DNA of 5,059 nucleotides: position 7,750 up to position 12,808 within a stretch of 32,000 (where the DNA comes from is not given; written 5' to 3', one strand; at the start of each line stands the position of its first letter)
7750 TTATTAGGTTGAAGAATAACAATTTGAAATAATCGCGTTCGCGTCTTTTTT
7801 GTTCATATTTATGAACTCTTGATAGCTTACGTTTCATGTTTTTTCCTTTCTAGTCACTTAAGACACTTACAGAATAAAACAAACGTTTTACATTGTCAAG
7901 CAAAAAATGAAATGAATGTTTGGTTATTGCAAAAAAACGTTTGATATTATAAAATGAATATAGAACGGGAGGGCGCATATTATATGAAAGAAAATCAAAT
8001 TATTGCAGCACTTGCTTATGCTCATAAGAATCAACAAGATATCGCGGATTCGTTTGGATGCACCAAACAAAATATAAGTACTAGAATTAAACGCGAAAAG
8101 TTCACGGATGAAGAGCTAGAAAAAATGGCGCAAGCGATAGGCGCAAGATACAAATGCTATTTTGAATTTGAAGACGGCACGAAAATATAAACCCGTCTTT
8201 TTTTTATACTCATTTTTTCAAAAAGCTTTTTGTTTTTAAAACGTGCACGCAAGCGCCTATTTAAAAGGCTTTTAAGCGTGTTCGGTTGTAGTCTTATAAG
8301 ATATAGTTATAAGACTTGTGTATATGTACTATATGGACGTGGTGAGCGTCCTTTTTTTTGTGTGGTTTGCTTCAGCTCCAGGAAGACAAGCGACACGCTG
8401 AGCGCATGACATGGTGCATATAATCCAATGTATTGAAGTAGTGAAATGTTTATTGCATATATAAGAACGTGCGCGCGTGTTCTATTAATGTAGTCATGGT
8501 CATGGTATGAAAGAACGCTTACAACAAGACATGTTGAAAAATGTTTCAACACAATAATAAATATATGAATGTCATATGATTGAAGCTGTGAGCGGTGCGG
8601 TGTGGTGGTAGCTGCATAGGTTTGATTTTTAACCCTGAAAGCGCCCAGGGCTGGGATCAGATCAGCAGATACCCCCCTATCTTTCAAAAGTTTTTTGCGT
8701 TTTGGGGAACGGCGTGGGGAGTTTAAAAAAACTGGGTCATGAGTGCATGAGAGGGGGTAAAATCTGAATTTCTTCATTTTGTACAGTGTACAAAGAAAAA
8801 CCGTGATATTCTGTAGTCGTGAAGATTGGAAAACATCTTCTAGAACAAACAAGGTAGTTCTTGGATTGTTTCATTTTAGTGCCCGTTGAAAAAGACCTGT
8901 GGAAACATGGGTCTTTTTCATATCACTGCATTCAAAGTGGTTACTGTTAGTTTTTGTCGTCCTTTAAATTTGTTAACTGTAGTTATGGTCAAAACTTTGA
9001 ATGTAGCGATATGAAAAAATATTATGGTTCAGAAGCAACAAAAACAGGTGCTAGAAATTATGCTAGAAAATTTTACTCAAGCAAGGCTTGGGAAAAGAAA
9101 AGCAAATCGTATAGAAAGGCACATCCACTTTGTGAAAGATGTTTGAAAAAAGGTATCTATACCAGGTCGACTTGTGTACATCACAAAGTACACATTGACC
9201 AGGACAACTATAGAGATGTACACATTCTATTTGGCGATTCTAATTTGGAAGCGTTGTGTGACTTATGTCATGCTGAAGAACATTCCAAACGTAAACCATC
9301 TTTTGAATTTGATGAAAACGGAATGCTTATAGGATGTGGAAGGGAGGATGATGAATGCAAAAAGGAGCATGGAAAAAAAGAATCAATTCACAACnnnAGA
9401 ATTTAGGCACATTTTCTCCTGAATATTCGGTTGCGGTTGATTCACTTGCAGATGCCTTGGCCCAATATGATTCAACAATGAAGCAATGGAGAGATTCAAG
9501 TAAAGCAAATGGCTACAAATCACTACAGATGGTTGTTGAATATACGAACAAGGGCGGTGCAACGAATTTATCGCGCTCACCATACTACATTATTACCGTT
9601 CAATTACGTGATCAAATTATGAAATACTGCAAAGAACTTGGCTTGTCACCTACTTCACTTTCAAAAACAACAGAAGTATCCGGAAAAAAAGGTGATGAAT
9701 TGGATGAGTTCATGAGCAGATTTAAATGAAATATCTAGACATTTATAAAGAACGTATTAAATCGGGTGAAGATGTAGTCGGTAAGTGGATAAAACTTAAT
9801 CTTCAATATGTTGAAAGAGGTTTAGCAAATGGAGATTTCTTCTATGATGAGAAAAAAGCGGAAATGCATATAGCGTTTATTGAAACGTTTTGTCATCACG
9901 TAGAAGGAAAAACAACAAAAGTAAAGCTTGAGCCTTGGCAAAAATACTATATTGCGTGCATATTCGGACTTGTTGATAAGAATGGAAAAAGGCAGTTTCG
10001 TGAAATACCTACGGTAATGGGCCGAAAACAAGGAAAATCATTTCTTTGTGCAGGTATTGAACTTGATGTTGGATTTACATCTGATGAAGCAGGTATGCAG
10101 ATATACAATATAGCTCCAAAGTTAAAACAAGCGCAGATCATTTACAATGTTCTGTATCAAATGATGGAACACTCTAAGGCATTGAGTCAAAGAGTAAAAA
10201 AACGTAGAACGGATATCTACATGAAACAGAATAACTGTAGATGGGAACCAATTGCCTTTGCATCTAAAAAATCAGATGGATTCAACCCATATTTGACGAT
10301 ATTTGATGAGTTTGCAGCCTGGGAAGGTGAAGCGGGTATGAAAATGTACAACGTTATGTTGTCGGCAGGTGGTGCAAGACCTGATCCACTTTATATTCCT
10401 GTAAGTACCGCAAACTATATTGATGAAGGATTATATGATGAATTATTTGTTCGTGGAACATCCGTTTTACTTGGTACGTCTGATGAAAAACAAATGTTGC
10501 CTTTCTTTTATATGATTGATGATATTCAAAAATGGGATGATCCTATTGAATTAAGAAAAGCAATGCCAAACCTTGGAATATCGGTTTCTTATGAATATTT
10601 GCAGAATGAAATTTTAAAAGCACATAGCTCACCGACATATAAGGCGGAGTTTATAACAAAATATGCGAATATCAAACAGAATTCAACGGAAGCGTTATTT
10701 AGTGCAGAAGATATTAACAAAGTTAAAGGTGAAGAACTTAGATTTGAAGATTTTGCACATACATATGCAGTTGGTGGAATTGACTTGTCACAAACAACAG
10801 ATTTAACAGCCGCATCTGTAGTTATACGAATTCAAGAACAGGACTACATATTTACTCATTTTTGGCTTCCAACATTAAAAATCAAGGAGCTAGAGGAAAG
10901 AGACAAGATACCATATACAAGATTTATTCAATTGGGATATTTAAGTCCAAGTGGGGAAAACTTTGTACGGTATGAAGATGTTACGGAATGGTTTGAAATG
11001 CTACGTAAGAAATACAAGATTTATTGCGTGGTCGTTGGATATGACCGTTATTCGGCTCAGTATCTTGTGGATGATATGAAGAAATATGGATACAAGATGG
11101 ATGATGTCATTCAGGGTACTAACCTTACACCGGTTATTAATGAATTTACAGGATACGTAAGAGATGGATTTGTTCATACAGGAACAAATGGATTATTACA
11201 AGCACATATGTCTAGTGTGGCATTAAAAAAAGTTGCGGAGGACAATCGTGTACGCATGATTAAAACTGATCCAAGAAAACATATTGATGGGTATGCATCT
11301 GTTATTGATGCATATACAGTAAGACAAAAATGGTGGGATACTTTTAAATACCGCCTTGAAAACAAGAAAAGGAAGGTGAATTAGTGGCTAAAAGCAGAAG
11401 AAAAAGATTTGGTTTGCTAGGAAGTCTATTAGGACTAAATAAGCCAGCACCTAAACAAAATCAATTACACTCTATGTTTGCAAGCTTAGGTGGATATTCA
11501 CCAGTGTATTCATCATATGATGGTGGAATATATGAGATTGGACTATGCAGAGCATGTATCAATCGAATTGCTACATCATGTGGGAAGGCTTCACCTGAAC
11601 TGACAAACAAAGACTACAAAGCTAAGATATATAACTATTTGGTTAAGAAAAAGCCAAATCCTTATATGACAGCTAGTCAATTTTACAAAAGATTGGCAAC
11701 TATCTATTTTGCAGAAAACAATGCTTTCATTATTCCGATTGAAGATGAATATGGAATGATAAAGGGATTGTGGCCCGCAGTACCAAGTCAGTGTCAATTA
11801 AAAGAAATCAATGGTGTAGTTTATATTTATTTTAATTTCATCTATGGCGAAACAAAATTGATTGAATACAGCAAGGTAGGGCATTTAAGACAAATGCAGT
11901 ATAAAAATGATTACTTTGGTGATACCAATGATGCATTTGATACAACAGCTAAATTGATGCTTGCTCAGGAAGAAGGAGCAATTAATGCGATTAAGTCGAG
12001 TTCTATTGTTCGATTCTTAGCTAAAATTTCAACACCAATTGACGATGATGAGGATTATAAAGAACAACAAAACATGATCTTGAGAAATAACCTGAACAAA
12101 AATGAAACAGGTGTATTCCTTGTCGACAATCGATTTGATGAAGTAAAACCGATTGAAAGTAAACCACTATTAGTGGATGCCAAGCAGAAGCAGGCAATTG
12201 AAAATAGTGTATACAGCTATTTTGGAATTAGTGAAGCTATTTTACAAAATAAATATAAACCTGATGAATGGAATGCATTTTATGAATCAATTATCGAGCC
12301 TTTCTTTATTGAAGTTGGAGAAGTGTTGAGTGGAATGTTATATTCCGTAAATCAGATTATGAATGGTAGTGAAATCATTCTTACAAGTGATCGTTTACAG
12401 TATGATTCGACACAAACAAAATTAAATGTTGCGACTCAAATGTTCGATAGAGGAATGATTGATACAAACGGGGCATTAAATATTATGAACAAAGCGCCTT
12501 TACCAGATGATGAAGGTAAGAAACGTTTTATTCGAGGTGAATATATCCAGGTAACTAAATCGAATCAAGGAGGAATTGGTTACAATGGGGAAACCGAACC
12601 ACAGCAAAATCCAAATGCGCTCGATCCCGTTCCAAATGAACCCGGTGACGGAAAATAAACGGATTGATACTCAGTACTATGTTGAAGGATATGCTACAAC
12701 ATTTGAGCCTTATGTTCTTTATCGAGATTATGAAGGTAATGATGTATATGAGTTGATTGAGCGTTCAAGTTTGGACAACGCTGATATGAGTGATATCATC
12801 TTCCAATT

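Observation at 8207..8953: About 750 nt of ORF-poor, GC-enriched, hairpin-dense sequence upstream of HNH/terminase: candidate large structured phage RNA (ROOL/GOLLD class) and/or cos region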

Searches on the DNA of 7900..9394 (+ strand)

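Call 5: search_rna_families(source=window, start=7900, end=9200, threshold=evalue, max_evalue=10, show_alignments=3)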
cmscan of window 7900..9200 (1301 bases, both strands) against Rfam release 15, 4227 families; matches with E-value up to 10: 20.
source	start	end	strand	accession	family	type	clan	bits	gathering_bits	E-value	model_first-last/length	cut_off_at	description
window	8912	9017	+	RF04079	MIR161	Gene; miRNA;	-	28.3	90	0.0014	1-136/136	no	MIR161 microRNA precursor family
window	8889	9040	+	RF02526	SSRC34_1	Gene; sRNA;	-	25.5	64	0.53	1-128/128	no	Streptococcus sRNA SSRC34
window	8914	9018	-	RF04205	MIR2606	Gene; miRNA;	-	25.3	139.7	0.43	27-139/165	no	MIR2606 microRNA precursor family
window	8865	8947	+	RF03958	mir-959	Gene; miRNA;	-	22.3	85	0.31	1-91/91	no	mir-959 microRNA precursor family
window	8207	8247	-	RF00109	Vimentin3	Cis-reg;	-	21.7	36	1.1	1-67/67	no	Vimentin 3' UTR protein-binding region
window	8899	9033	-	RF04172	MIR8675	Gene; miRNA;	-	21.5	90.8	0.39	1-95/95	no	MIR8675 microRNA precursor family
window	8915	9019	+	RF04130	MIR7996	Gene; miRNA;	-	20.5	119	0.74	1-190/190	no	MIR7996 microRNA precursor family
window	8907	9025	+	RF03692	MIR827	Gene; miRNA;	CL00143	20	65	1.1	1-125/125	no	MIR827 microRNA precursor family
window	8919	9015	+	RF03346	mir-881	Gene; miRNA;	-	19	70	1.9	1-78/78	no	mir-881 microRNA precursor family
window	8892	9025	+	RF02527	SSRC38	Gene; sRNA;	-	18.4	80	1.9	1-166/166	no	Streptococcus sRNA SSRC38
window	8293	8362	+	RF02538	TarB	Gene; sRNA;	-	17.6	80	2.3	1-79/79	no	Vibrio ToxT activated RNA TarB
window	8576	8762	+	RF02047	Sphinx_2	Gene; lncRNA;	-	17.3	34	1.7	1-158/158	no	Sphinx conserved region 2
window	8897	9036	+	RF04097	MIR2630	Gene; miRNA;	-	17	144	1.7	1-229/229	no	MIR2630 microRNA precursor family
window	8700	8856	-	RF01971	RMST_10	Gene; lncRNA;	-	16.8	55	6.3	1-154/154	no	Rhabdomyosarcoma 2 associated transcript conserved region 10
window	8532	8571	+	RF01078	PK-PYVV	Cis-reg;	-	16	65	7.8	1-58/58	no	3'-terminal pseudoknot in PYVV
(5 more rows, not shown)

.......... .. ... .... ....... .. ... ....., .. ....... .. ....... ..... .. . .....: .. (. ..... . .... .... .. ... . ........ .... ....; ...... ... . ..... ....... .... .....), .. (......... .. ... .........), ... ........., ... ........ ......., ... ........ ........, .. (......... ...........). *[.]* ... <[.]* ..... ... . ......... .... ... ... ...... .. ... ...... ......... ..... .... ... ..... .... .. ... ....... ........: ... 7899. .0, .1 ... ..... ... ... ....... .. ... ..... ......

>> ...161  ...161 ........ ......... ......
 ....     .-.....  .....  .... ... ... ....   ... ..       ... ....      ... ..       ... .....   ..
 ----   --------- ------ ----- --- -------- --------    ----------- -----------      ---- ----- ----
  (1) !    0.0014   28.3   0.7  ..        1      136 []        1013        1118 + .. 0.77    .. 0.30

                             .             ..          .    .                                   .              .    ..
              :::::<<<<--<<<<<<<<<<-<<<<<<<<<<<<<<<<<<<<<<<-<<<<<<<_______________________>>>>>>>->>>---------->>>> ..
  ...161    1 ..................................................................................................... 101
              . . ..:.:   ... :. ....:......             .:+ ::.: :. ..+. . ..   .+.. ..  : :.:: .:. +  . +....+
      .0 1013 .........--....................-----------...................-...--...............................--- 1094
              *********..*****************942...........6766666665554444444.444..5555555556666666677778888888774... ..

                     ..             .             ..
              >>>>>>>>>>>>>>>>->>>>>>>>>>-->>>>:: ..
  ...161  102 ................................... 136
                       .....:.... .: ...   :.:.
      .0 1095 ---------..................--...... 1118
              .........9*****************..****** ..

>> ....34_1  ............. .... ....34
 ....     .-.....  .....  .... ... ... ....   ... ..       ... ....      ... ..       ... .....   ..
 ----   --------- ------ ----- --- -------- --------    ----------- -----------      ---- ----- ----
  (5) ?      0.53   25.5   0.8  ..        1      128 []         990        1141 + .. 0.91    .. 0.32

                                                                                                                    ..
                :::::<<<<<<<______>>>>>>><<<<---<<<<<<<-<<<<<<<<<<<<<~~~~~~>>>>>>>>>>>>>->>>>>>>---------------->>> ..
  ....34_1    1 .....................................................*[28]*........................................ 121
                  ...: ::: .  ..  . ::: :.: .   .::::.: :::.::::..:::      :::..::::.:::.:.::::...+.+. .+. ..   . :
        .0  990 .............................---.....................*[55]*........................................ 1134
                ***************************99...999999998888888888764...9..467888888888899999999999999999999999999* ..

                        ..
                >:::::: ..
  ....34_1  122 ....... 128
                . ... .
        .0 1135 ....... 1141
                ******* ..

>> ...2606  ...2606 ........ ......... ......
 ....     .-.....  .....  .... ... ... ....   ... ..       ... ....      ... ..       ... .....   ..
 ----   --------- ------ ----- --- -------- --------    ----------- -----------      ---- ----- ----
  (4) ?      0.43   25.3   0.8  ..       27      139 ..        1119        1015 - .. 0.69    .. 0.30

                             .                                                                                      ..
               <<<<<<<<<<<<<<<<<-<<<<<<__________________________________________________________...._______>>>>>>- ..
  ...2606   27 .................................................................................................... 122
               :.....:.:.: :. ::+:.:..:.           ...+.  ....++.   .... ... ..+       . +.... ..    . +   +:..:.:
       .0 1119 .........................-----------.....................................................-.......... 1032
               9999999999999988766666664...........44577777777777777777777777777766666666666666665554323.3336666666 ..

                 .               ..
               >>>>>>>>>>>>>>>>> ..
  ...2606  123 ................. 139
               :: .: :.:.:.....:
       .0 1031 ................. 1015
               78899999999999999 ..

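Call 7: search_dna_similar(query=window:8190-8960:+, collection=phages, mode=distant, max_rows=40)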
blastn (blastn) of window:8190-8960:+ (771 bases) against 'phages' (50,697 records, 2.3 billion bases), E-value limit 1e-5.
No match.

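Call 64: search_rna_families(sources=[L142, L143, L146, L149, L150, L153, L154, L157], threshold=evalue, max_evalue=0.5)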
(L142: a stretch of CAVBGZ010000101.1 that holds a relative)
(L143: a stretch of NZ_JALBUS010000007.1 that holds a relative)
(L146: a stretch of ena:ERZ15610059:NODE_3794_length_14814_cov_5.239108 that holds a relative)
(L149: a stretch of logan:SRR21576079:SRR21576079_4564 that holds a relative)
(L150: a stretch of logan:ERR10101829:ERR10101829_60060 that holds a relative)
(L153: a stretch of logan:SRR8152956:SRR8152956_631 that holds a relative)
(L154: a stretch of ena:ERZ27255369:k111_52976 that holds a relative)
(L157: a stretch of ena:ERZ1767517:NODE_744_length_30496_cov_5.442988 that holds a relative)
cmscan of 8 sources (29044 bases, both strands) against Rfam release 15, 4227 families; matches with E-value up to 0.5: 2.
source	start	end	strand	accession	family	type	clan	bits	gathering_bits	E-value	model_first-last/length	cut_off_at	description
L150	65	133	-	RF03160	twister-P1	Gene; ribozyme;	CL00120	46.3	67.2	2e-07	1-68/68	no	type-P1 twister ribozyme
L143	2914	3061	-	RF02792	sRNA162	Gene; antisense;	-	27.4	78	0.37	1-190/190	no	Archaeal Small RNA 162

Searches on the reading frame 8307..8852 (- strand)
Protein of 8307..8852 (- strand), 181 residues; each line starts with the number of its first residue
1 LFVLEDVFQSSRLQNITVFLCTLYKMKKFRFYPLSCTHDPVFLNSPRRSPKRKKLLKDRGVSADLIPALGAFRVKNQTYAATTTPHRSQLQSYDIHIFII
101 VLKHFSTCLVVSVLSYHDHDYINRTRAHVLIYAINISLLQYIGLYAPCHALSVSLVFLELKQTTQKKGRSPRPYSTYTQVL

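Call 11: search_protein_families(library=pfam, proteins=[window:8307-8852:-], max_evalue=0.01)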
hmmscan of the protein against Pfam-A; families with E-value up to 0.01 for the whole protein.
window:8307-8852:- (181 aa): 0 families

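Call 12: search_protein_families(library=phrogs, proteins=[window:8307-8852:-], max_evalue=0.01)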
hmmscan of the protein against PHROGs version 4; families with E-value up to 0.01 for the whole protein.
window:8307-8852:- (181 aa): 0 families

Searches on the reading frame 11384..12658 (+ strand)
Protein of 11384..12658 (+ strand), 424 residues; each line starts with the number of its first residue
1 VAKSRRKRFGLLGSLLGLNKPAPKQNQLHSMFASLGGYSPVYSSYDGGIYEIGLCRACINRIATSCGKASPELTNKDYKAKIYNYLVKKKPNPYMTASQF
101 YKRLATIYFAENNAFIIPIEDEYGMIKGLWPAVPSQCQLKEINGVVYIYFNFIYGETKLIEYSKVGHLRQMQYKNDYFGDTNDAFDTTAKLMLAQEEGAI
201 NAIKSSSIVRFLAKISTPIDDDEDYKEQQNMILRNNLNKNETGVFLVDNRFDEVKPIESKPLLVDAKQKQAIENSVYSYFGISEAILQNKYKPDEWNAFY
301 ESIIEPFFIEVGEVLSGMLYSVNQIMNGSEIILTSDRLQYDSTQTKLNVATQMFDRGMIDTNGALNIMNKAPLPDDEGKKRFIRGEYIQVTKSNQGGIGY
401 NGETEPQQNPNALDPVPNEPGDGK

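Call 11: search_protein_families(library=pfam, proteins=[window:11384-12658:+], max_evalue=0.01)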
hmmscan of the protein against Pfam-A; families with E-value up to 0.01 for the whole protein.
window:11384-12658:+ (424 aa): 1 family
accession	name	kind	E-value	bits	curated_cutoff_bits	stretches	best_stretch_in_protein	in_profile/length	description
PF04860.17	Phage_portal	-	6.3e-31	108.2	39.1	1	56-369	4-321/321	Phage portal protein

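Call 12: search_protein_families(library=phrogs, proteins=[window:11384-12658:+], max_evalue=0.01)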
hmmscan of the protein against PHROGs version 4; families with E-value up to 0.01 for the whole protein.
window:11384-12658:+ (424 aa): 3 families
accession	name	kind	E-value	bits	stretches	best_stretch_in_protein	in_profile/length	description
phrog_12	-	head and packaging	9.6e-32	111.8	1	39-409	78-449/646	portal protein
phrog_29023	-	unknown function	0.0025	18.9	1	291-387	4-98/152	-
phrog_2662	-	head and packaging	0.0055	16.3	0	44-175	59-201/717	portal protein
